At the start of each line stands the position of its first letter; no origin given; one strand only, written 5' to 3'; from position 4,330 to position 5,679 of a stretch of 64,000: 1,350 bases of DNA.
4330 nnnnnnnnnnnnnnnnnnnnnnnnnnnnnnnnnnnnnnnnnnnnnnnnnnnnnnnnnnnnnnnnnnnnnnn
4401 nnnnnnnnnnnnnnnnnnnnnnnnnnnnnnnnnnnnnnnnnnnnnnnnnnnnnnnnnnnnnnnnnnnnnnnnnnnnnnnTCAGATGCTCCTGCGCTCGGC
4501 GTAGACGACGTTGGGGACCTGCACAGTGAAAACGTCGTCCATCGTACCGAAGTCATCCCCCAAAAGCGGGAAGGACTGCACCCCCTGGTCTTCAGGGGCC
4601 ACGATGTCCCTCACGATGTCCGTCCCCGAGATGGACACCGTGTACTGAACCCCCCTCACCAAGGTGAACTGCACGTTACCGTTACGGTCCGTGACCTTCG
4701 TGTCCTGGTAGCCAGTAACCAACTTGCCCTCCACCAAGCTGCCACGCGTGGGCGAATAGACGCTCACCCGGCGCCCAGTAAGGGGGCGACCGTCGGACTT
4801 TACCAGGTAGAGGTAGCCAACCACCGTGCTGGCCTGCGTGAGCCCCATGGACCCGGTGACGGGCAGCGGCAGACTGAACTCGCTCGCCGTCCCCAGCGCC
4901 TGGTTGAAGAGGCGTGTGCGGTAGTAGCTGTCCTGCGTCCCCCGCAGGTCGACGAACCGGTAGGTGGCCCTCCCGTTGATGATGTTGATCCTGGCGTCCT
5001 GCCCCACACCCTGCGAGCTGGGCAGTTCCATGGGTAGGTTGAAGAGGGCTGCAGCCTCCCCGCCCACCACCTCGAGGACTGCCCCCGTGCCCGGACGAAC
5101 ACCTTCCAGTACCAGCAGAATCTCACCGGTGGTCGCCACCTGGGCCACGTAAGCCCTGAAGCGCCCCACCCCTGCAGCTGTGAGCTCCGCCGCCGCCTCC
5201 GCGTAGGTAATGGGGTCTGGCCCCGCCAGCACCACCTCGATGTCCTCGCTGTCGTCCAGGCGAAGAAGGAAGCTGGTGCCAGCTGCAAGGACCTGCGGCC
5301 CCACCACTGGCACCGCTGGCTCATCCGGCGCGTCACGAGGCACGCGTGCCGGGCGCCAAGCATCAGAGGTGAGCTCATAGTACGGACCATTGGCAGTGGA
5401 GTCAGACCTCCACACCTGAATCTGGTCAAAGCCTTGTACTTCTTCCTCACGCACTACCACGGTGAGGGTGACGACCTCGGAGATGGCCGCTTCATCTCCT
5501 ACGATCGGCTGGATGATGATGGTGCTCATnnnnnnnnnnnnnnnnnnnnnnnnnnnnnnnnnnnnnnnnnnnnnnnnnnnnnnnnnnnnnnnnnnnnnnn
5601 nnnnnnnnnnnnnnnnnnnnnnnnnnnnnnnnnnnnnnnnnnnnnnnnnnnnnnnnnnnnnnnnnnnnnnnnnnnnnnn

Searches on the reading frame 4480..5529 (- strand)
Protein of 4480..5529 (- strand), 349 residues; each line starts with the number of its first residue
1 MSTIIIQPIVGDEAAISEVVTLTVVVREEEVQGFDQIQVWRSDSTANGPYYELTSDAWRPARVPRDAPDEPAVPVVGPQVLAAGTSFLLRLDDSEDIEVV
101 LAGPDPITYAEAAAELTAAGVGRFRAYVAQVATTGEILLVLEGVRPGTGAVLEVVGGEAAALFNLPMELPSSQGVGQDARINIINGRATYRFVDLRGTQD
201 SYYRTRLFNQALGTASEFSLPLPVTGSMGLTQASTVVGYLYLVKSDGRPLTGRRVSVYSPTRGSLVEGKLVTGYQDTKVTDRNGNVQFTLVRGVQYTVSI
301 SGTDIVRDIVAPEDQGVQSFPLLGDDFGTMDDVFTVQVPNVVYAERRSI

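Call 59: search_protein_families(library=phrogs, proteins=[window:4480-5529:-], max_evalue=0.01)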
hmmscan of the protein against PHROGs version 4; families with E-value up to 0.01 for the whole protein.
window:4480-5529:- (349 aa): 0 families

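Call 68: find_related_loci(query=window:4480-5529:-, collection=viral_contigs, flank=10000)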
Query window:4480-5529:- (349 aa) in viral_contigs; peptide patterns used: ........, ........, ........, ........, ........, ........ (x = any residue, [..] = any of these).
7 stretches matched a pattern, but none encodes a relative of the query by tblastn (E <= 1e-3).
